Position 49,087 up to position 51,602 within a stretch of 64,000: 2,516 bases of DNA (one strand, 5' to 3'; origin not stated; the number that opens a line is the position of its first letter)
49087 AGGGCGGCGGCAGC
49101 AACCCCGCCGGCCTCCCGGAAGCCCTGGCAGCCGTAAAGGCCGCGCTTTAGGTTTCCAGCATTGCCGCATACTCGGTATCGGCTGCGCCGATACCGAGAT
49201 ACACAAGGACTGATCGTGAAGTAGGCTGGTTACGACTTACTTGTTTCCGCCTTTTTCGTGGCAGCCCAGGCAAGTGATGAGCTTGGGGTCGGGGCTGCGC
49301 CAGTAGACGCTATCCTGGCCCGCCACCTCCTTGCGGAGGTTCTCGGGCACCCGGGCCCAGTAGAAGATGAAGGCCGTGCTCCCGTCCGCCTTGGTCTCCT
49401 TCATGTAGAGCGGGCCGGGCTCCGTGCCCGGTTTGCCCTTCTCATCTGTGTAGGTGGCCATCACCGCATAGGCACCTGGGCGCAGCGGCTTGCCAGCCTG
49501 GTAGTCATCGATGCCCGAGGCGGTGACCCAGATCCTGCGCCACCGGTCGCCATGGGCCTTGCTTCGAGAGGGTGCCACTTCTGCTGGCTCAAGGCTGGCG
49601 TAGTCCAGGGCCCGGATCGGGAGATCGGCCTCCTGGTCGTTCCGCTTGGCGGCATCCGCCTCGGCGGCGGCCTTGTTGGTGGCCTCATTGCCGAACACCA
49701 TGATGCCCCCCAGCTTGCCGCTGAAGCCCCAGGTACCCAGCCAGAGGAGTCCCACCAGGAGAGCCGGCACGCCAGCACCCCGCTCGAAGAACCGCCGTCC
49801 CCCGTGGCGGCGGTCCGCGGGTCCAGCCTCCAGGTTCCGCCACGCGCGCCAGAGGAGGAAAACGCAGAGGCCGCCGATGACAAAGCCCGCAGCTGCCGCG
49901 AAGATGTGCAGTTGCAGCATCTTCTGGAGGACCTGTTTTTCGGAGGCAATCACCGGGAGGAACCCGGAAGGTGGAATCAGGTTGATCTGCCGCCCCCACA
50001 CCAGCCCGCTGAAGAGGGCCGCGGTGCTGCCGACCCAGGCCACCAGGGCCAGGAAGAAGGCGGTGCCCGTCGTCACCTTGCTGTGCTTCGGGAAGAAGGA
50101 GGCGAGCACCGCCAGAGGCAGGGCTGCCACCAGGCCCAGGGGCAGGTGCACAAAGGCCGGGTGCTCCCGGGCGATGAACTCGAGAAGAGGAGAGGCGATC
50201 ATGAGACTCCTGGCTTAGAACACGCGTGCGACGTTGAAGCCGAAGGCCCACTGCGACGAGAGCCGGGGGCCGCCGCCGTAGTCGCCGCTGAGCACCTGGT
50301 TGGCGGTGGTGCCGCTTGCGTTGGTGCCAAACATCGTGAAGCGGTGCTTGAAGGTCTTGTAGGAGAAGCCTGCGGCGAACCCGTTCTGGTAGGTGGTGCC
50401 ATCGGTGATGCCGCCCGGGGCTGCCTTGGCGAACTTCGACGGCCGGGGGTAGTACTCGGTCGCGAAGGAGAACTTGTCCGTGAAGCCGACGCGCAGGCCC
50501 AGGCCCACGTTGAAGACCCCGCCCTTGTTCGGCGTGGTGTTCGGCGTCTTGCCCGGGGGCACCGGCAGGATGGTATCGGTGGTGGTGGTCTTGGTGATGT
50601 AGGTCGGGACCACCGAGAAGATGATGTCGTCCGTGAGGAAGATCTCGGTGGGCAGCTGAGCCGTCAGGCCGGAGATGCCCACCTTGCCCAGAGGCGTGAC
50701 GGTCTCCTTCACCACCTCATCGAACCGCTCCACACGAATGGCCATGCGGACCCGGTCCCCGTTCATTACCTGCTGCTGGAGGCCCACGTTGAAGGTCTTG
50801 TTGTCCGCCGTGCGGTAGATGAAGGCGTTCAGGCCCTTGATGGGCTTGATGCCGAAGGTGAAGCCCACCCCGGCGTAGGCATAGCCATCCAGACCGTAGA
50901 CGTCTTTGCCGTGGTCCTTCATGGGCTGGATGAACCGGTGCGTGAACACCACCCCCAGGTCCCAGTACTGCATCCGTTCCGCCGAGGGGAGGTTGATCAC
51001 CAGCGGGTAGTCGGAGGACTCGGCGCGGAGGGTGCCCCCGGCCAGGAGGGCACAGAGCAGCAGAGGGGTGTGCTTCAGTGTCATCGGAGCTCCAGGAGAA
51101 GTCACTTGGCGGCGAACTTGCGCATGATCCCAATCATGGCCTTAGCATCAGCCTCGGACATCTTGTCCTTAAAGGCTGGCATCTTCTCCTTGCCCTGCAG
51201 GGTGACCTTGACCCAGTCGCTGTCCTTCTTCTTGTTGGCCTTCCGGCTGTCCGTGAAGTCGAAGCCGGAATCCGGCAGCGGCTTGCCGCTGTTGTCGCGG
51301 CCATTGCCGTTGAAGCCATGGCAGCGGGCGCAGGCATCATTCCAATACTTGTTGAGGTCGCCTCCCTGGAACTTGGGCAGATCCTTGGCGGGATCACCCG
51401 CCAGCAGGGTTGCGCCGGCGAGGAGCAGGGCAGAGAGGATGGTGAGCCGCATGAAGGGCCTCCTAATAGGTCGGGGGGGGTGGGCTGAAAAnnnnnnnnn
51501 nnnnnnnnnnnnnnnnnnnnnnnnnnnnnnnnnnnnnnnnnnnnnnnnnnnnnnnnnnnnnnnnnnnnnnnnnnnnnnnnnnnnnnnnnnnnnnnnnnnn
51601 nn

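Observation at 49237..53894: Candidate non-MtrAB porin-cytochrome electron conduit operon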

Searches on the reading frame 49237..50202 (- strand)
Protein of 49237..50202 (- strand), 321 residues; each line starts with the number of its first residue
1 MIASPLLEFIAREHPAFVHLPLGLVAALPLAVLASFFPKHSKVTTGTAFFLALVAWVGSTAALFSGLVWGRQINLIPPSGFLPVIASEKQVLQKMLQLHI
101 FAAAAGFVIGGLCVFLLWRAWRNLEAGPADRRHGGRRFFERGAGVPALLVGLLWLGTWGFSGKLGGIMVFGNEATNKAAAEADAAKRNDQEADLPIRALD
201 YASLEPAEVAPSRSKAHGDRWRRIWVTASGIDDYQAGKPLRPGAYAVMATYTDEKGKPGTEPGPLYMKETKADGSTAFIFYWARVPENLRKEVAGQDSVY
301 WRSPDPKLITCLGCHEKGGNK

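Call 3: search_protein_families(library=pfam, proteins=[window:49237-50202:-], max_evalue=0.1)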
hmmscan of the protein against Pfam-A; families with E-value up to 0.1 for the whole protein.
window:49237-50202:- (321 aa): 1 family
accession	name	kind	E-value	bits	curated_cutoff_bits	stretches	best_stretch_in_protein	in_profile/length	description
PF09990.14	DUF2231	-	0.00013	22.4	26.4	1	14-174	5-135/139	Predicted membrane protein (DUF2231)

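Call 4: search_protein_families(library=ncbifam, proteins=[window:49237-50202:-], max_evalue=0.1)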
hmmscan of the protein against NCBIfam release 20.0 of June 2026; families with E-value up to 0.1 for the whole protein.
window:49237-50202:- (321 aa): 0 families

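Call 19: find_homologous_proteins(query=window:49237-50202:-)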
Query window:49237-50202:- (321 aa): 202 proteins with E <= 0.001 among 8000 candidates; the best 120 are listed.
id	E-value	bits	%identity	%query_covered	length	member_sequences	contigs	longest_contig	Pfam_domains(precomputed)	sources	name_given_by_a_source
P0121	8.9e-210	713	96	100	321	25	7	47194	-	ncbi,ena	-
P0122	8.8e-209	710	96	100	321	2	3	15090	-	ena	-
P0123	4.0e-204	695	94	100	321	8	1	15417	PF09990.15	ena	-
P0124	9.3e-183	625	85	100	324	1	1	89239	-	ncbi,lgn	-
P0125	2.5e-182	623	85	99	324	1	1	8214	-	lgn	-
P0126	5.1e-182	622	85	99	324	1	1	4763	-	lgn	-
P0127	6.9e-181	618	84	99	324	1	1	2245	-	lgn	-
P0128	4.7e-179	612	83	99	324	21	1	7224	-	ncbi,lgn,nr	ncbi:MAG: hypothetical protein NTW40_02815 [Acidobacteria bacterium]|nr:hypothetical protein [Acidob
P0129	6.2e-173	592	80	99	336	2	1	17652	-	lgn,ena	-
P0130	1.3e-172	591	79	100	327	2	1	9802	-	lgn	-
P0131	1.5e-172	591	78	99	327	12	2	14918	-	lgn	-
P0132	3.4e-172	590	78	99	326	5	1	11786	-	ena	-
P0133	3.9e-172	590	79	99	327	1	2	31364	-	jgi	jgi:hypothetical protein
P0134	2.2e-171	587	78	100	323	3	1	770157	-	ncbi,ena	-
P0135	8.4e-171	585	78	100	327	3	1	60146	-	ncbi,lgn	-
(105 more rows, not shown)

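Call 21: search_solved_structures(query=A1, max_evalue=10, show_alignments=3)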
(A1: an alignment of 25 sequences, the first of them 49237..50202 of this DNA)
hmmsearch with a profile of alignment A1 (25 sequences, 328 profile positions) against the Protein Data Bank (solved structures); distinct sequences matched with E-value up to 10: 0.

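Call 47: find_related_loci(query=A1, collection=genome_contigs, flank=7000)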
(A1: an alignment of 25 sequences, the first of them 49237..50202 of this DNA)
Query A1 (321 aa) in genome_contigs; peptide patterns used: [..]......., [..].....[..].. (x = any residue, [..] = any of these).
136 stretches matched a pattern; 57 encode a relative of the query (tblastn E <= 1e-3); 56 distinct loci.
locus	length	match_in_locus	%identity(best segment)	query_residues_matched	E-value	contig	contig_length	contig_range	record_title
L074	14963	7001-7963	96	1-321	0e+0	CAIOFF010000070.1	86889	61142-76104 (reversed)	MAG: uncultured Holophagaceae bacterium isolate MJ3_bin-213 genome assembly, contig: bin-213:70/70, whole genome shotgun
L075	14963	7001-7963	96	1-321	0e+0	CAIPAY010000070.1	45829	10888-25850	MAG: uncultured Holophagaceae bacterium isolate AM-lipid-02-D6_bin-099 genome assembly, contig: bin-099:070/267, whole g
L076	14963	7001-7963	96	1-321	0e+0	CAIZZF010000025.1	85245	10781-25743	MAG: uncultured Holophagaceae bacterium isolate A-3_bin-170 genome assembly, contig: bin-170:25/30, whole genome shotgun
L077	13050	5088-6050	95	1-321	0e+0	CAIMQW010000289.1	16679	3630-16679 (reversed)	MAG: uncultured Holophagaceae bacterium isolate Umea3p4_bin-0652 genome assembly, contig: bin-0652:289/362, whole genome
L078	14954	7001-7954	83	1-317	2e-179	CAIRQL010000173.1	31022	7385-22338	MAG: uncultured Holophagaceae bacterium isolate Day6-3_bin-180 genome assembly, contig: bin-180:173/293, whole genome sh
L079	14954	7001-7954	82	1-317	9e-178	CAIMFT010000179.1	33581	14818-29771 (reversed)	MAG: uncultured Holophagaceae bacterium isolate Ki2-D4_bin-0103 genome assembly, contig: bin-0103:179/212, whole genome 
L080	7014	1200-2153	82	1-317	5e-173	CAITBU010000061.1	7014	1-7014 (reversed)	MAG: uncultured Holophagaceae bacterium isolate Ja1-D4_bin-432 genome assembly, contig: bin-432:061/526, whole genome sh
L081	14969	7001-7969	78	1-320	6e-172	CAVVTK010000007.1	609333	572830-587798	MAG: uncultured Holophagaceae bacterium isolate MFD02832.bin.3.68 genome assembly, contig: contig_3054, whole genome sho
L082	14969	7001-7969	77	1-320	3e-171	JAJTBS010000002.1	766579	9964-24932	MAG: Holophagaceae bacterium isolate MS_R2_30 NODE_2_length_766579_cov_36.288834, whole genome shotgun sequence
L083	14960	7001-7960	77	1-320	8e-170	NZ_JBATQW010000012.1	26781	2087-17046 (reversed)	MAG: Geothrix sp. isolate MFD10516_ilm_asm_bin30 k127_2548, whole genome shotgun sequence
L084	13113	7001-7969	76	1-320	1e-169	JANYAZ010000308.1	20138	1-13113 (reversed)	MAG: Geothrix sp. isolate GL140_5_metabat_425_sub GL140_5_k141_2928063, whole genome shotgun sequence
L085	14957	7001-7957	77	1-319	2e-169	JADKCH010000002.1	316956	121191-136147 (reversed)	MAG: Candidatus Geothrix odensensis isolate OdNE_18-Q3-R46-58_MAXAC.008 tig00002977-10-3161380, whole genome shotgun seq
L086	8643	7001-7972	79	1-320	9e-169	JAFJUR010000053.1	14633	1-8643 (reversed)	MAG: Holophagaceae bacterium isolate CTSoil_006 scaffold_2102, whole genome shotgun sequence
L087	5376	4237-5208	76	1-320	2e-171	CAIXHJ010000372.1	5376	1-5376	MAG: uncultured Holophagaceae bacterium isolate AlinenSedimentsD2_bin-1623 genome assembly, contig: bin-1623:372/553, wh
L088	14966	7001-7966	78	1-321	1e-166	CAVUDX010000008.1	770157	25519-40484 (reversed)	MAG: uncultured Acidobacteriota bacterium isolate MFD02832.bin.2.119 genome assembly, contig: contig_9462, whole genome 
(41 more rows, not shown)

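Call 58: predict_structure(alignment_id=A3)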
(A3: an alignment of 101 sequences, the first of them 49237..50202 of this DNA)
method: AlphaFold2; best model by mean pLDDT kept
length: 321 residues; sequences in the alignment: 101
mean_pLDDT: 82.0   pTM: 0.56
mean pLDDT of the five models: 82.0, 80.3, 79.7, 77.8, 75.4
residues with pLDDT >= 90: 74; 70-90: 206; 50-70: 31; < 50: 10
segments of 3 or more residues with pLDDT < 50: 129-132, 319-321
pLDDT, mean of each block of 10 residues (from residue 1): 70 81 90 86 91 94 88 81 79 88 94 95 68 58 88 93 87 80 66 64 82 83 89 88 87 78 84 83 84 84 83 65 41
secondary structure, 60 per line:
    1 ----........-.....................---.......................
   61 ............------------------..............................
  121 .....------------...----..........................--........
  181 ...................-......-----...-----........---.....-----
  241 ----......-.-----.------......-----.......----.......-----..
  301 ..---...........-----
elements in order: H5-12 H14-34 H38-72 H91-125 H145-170 H173-199 E204-206 E212-214 E220-227 H231-235 E245-250 E265-270 E276-282 H287-293 E299-302 H306-316

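Call 61: fold_search(model_id=the predicted structure, library=pdb)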
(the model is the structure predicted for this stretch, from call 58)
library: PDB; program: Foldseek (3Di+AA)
matches with E <= 10: 405; with E <= 0.001: 0
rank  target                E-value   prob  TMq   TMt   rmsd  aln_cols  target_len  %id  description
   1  7s5o_A                1.8e-02  1.00  0.21  0.41   9.0       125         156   14  Crystal structure of Cytochrome c' beta from Nitrosomonas europaea ATCC 19718 (released 2022-03-30)
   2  7s5o_C                2.4e-02  1.00  0.21  0.39   3.5       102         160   14  Crystal structure of Cytochrome c' beta from Nitrosomonas europaea ATCC 19718 (released 2022-03-30)
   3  8ce1_C                7.5e-02  0.72  0.20  0.26  20.2       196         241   13  Cytochrome c maturation complex CcmABCD (released 2023-09-06)
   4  1foe_E                1.9e-01  0.12  0.15  0.14  27.3       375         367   10  CRYSTAL STRUCTURE OF RAC1 IN COMPLEX WITH THE GUANINE NUCLEOTIDE EXCHANGE REGION OF TIAM1 (released 2001-01-17)
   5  8gar                  2.2e-01  0.97  0.25  0.46   4.5       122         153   16  Nitrosomonas europaea Cytochrome P460 Arg44Ala (released 2023-07-05)
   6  1foe_A                2.7e-01  0.10  0.15  0.13  27.5       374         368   11  CRYSTAL STRUCTURE OF RAC1 IN COMPLEX WITH THE GUANINE NUCLEOTIDE EXCHANGE REGION OF TIAM1 (released 2001-01-17)
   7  8tzl_E                3.0e-01  0.14  0.18  0.17  32.9       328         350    8  Cryo-EM structure of Vibrio cholerae FtsE/FtsX/EnvC complex, full-length (released 2023-12-20)
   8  6e0z_C                3.2e-01  0.87  0.23  0.41   6.7       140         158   11  A131Q mutant of cyt P460 of Nitrosomonas sp. AL212 (released 2019-02-27)
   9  9unv_A                3.2e-01  0.30  0.20  0.19  13.5       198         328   14  Cryo-EM structure of human organic solute transporter Ost-alpha/beta bound with TLCA (released 2025-12-10)
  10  1foe_C                3.3e-01  0.09  0.15  0.14  27.8       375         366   10  CRYSTAL STRUCTURE OF RAC1 IN COMPLEX WITH THE GUANINE NUCLEOTIDE EXCHANGE REGION OF TIAM1 (released 2001-01-17)
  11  7xge_C                3.5e-01  0.60  0.24  0.38   8.4       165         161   12  Crystal structure of MCL-1 in complex with computationally designed inhibitor protein (released 2022-07-20)
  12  9uo2_A                3.5e-01  0.28  0.20  0.19  13.3       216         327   12  Cryo-EM structure of human organic solute transporter Ost-alpha/beta in apo state (released 2025-12-10)
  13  5c5b_A                3.5e-01  0.12  0.18  0.16  28.5       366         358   11  Crystal Structure of Human APPL BAR-PH Heterodimer (released 2016-06-22)
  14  2je2                  4.5e-01  0.69  0.22  0.39   6.0       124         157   15  Cytochrome P460 from Nitrosomonas europaea - probable nonphysiological oxidized form (released 2007-07-03)
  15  8s2p_BBB              5.0e-01  0.28  0.20  0.31  20.1       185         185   13  Crystal structure of Borrelia burgdorferi paralogous family 12 outer surface protein BBH37 (space group p21) (released 2025-03-05)
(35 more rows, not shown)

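Call 73: search_protein_representatives(alignment_id=A3)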
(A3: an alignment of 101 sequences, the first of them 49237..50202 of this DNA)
Query: 101 sequences, 327 profile positions. Proteins with E-value up to 0.001 (for the whole library): 72; up to 1e-10: 47; up to 1e-30: 18. The best 72 are listed.
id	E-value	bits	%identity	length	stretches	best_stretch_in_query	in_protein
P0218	7.5e-173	590.5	-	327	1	1-325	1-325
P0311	2.7e-113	394.7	-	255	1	1-253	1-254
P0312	5.1e-102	357.7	-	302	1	5-325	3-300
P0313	5.2e-86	305.1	-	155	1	172-325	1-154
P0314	9.3e-70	251.6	-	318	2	139-324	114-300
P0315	1.0e-64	235.1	-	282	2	155-321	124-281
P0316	2.7e-59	217.2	-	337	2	192-324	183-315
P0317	2.0e-55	204.6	-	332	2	186-323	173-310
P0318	6.9e-54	199.5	-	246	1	140-322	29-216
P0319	2.7e-50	187.7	-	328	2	135-324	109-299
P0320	1.1e-47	179.2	-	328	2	137-323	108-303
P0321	1.3e-46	175.6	-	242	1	138-323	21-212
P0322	3.4e-46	174.2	-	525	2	141-323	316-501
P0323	5.2e-42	160.5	-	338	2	140-323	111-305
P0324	8.0e-41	156.5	-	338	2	195-324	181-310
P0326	1.0e-35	139.8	-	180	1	199-323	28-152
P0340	8.8e-16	74.2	-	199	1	203-322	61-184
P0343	2.1e-15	73.0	-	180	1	202-321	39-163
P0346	2.7e-14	69.3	-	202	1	204-323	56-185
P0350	1.6e-12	63.6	-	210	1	188-321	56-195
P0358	5.8e-10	55.1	-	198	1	204-322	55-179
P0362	4.1e-08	49.1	-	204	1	204-321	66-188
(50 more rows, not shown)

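Call 74: search_protein_families(library=pfam, proteins=[P0314, P0316, P0322, P0326, P0340, P0343, P0346, P0350, P0358, P0362], max_evalue=0.01)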
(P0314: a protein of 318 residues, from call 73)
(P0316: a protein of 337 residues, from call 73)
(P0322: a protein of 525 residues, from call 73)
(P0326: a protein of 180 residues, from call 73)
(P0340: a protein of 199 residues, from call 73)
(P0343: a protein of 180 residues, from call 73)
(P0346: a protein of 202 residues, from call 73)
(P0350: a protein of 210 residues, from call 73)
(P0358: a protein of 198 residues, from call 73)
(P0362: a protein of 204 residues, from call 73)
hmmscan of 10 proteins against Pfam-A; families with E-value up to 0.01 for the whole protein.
P0314 (318 aa): 0 families

P0316 (337 aa): 0 families

P0322 (525 aa): 1 family
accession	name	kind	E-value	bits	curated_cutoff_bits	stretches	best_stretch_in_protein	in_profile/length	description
PF09990.14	DUF2231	-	0.0095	16.4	26.4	0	210-348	5-130/139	Predicted membrane protein (DUF2231)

P0326 (180 aa): 0 families

P0340 (199 aa): 1 family
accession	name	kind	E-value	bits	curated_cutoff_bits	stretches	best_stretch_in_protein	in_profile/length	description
PF16694.10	Cytochrome_P460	-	6.9e-07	30.1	27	1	81-183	20-116/125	Cytochrome P460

P0343 (180 aa): 1 family
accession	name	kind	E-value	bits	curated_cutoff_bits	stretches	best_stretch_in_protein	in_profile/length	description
PF16694.10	Cytochrome_P460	-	2.5e-07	31.5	27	1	60-169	20-122/125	Cytochrome P460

P0346 (202 aa): 1 family
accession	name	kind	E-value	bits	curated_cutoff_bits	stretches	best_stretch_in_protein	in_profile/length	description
PF16694.10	Cytochrome_P460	-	5e-05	24.1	27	1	77-183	21-116/125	Cytochrome P460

P0350 (210 aa): 1 family
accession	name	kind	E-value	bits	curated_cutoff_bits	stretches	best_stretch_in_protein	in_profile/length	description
PF16694.10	Cytochrome_P460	-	7e-10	39.8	27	1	75-194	4-115/125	Cytochrome P460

P0358 (198 aa): 1 family
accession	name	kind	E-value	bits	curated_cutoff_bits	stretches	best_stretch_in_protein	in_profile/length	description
PF16694.10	Cytochrome_P460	-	2e-08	35.1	27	1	74-179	20-117/125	Cytochrome P460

P0362 (204 aa): 1 family
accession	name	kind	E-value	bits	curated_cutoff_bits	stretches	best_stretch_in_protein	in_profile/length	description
PF16694.10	Cytochrome_P460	-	4e-07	30.9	27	1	68-188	5-116/125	Cytochrome P460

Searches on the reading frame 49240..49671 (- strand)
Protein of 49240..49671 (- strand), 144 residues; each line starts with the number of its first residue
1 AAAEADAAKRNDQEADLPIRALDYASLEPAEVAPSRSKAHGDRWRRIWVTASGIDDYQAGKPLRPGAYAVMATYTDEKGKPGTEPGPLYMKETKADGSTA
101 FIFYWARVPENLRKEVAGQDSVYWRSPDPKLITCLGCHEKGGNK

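Call 22: search_protein_families(library=pfam, proteins=[window:49240-49671:-], max_evalue=10)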
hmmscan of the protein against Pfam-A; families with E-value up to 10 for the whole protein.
seq(144 aa): 1 family
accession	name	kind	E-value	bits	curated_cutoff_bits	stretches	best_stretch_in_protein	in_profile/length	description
PF16694.10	Cytochrome_P460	-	0.056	14.3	27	1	39-91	19-72/125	Cytochrome P460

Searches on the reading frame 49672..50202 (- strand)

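Call 22: search_protein_families(library=pfam, proteins=[window:49672-50202:-], max_evalue=10)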
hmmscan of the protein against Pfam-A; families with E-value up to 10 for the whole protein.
seq(177 aa): 2 families
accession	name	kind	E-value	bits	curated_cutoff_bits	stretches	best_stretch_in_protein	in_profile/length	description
PF09990.14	DUF2231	-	0.00031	21.2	26.4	1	14-173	5-134/139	Predicted membrane protein (DUF2231)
PF12263.13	DUF3611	-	1.3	9.3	27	1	92-122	44-74/175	Protein of unknown function (DUF3611)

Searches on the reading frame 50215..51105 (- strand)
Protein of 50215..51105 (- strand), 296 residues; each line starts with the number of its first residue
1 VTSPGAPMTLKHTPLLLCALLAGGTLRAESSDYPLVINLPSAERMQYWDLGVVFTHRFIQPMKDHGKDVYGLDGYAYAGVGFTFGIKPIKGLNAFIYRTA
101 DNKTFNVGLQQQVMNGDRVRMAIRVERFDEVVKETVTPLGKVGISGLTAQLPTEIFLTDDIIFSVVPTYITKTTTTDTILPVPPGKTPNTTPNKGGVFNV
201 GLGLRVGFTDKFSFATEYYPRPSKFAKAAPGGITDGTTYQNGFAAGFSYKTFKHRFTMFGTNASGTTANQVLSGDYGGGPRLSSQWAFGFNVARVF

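Call 3: search_protein_families(library=pfam, proteins=[window:50215-51105:-], max_evalue=0.1)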
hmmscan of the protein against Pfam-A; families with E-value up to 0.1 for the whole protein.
window:50215-51105:- (296 aa): 2 families
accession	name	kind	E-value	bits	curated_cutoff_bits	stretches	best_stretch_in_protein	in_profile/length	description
PF19089.6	DUF5777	-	7.1e-22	78.3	23.1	1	36-296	6-247/247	Membrane bound beta barrel domain (DUF5777)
PF13505.12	OMP_b-brl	-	0.00033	21.3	28.7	1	79-250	49-174/175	Outer membrane protein beta-barrel domain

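Call 4: search_protein_families(library=ncbifam, proteins=[window:50215-51105:-], max_evalue=0.1)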
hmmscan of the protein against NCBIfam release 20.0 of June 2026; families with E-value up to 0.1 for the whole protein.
window:50215-51105:- (296 aa): 0 families

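Call 7: find_homologous_proteins(query=window:50215-51105:-)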
Query window:50215-51105:- (296 aa): 253 proteins with E <= 0.001 among 1764 candidates; the best 120 are listed.
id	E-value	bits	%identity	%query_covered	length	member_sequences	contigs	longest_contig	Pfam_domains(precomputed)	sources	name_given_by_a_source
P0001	1.7e-176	604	91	98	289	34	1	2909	PF19089.7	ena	-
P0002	4.2e-170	583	87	91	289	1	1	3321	PF19089.7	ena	-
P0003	4.3e-170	583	87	91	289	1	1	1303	PF19089.7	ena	-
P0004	7.8e-170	582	89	91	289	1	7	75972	PF19089.7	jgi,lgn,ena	-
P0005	7.9e-170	582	87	91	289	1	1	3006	PF19089.7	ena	-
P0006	2.0e-169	580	86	91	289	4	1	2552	PF19089.7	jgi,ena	-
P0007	9.9e-169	578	86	98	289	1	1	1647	PF19089.7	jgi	jgi:hypothetical protein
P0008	1.1e-168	578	86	91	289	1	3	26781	PF19089.7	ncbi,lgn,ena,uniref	ncbi:MAG: DUF5777 family beta-barrel protein [Geothrix sp.]|uniref:DUF5777 family beta-barrel protei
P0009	5.7e-168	576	86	91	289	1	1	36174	PF19089.7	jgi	-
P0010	1.6e-167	574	86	91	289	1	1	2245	PF19089.7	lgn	-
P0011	4.4e-167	573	86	91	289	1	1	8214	PF19089.7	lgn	-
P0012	4.5e-167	573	86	91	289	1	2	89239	PF19089.7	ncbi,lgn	-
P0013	5.4e-167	572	85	91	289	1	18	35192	PF19089.7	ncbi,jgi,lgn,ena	-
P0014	6.4e-167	572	86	91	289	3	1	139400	PF19089.7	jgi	-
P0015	1.2e-166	571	85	91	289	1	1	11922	PF19089.7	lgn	-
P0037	2.2e-164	564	84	91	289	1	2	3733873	PF19089.7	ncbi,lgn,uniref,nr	ncbi:MAG: hypothetical protein HXX12_10815 [Geothrix sp.]|uniref:DUF5777 family beta-barrel protein 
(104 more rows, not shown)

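Call 10: find_encoding_contigs(protein=P0037, flank=10000, max_places=3)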
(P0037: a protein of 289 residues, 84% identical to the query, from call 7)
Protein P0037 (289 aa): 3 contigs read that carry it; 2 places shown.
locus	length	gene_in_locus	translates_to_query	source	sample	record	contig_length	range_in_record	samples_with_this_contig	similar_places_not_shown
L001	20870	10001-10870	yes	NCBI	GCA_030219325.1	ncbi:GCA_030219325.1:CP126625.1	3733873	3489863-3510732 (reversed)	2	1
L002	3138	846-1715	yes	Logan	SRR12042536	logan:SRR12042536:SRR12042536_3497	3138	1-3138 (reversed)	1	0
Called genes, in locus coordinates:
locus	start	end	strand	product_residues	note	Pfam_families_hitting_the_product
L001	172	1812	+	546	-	PF12072:RNase_Y_N, PF00013:KH_1, PF01966:HD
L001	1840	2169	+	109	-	PF04342:DMT_6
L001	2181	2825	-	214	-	PF00072:Response_reg, PF00196:GerE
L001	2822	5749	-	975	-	PF08450:SGL (faint), PF23748:Beta-prop_LRRK2 (faint), PF07494:Reg_prop (faint), PF07495:Y_Y_Y, PF07730:HisKA_3, PF02518:HATPase_c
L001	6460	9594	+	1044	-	PF14522:Cytochrome_C7 (faint), PF14537:Cytochrom_c3_2 (faint), PF22113:Mtrc-MtrF_II-IV_dom (weak)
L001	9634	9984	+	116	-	PF13442:Cytochrome_CBB3, PF00034:Cytochrom_C (weak)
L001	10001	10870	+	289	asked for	PF19089:DUF5777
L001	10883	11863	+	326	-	-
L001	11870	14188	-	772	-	PF02743:dCache_1 (weak), PF22673:MCP-like_PDC_1, PF00512:HisKA (weak), PF02518:HATPase_c, PF00072:Response_reg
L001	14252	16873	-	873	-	PF01411:tRNA-synt_2c, PF07973:tRNA_SAD, PF02272:DHHA1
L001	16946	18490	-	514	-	PF02142:MGS, PF01808:AICARFT_IMPCHas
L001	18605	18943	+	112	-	-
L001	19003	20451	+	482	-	PF00111:Fer2 (weak), PF13510:Fer2_4, PF10588:NADH-G_4Fe-4S_3, PF22117:Fer4_Nqo3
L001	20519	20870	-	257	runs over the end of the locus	-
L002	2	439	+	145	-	?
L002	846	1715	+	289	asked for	PF19089:DUF5777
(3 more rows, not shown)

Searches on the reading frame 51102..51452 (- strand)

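Call 3: search_protein_families(library=pfam, proteins=[window:51102-51452:-], max_evalue=0.1)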
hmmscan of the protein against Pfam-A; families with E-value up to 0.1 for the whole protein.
window:51102-51452:- (116 aa): 2 families
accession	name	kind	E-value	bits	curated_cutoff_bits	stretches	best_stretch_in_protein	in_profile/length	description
PF13442.11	Cytochrome_CBB3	-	6.4e-10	39.7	27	1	35-107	8-65/68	Cytochrome C oxidase, cbb3-type, subunit III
PF00034.26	Cytochrom_C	-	8.7e-07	30.6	21.3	1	37-107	8-83/90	Cytochrome c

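Call 4: search_protein_families(library=ncbifam, proteins=[window:51102-51452:-], max_evalue=0.1)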
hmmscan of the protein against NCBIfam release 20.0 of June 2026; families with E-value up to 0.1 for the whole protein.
window:51102-51452:- (116 aa): 8 families
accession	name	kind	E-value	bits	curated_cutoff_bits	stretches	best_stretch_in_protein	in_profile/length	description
NF045930.1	Cytc6PetJCyano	equivalog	2.3e-05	24.3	135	1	13-104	14-96/110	cytochrome c6 PetJ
TIGR00782.1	ccoP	equivalog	6.6e-05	22.4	179.95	1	36-111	209-279/285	cytochrome-c oxidase, cbb3-type subunit III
NF050122.1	bc1_QcrC_actin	exception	0.00085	18.7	200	2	38-110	144-208/253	cytochrome bc1 complex diheme cytochrome c subunit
NF052248.1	SorU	equivalog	0.0052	17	100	1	80-106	41-68/72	SorU family sulfite dehydrogenase c-type cytochrome subunit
NF011054.0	PRK14486.1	equivalog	0.027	14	447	1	36-111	221-288/294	putative bifunctional cbb3-type cytochrome c oxidase subunit II/cytochrome c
NF045774.1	cytochro_C551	exception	0.028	14.4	118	0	31-104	40-100/110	cytochrome c551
NF045773.1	cytochro_C550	exception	0.033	14.1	125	0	34-104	53-112/118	cytochrome c550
TIGR04494.1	c550_PedF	equivalog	0.067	13.1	122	0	36-100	57-117/133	cytochrome c-550 PedF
